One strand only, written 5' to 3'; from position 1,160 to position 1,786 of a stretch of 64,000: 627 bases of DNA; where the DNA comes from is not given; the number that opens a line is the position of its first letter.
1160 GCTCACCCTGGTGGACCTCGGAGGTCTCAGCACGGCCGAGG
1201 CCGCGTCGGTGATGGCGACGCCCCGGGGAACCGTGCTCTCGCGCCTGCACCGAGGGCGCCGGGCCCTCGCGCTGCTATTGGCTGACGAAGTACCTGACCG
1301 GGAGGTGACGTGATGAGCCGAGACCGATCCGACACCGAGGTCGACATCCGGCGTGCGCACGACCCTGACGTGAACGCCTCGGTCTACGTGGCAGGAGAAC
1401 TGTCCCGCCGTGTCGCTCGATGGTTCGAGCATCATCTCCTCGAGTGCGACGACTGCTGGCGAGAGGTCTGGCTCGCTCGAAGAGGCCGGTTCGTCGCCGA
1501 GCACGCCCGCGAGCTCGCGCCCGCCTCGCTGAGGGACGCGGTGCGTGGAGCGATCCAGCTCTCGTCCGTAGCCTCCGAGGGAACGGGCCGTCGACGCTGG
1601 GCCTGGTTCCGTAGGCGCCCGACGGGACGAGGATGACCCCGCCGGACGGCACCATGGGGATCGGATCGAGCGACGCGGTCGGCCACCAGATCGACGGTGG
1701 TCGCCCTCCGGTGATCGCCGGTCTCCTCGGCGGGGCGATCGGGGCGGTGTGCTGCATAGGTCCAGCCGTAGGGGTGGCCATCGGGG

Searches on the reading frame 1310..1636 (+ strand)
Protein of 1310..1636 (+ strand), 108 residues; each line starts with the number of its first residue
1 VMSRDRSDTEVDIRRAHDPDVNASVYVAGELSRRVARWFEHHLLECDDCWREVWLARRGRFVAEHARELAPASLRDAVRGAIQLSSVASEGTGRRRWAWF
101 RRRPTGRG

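Call 66: search_protein_families(library=ncbifam, proteins=[window:1310-1636:+], max_evalue=0.01)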
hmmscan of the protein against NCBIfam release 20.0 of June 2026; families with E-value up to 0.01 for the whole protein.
window:1310-1636:+ (108 aa): 2 families
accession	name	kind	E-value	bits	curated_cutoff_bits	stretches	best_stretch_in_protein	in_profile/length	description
NF052375.1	antisigma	equivalog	2.6e-05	24.3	100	1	25-99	4-87/217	anti-sigma factor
TIGR03988.1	antisig_RsrA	equivalog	3.4e-05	23.9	62.5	1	26-86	12-74/77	mycothiol system anti-sigma-R factor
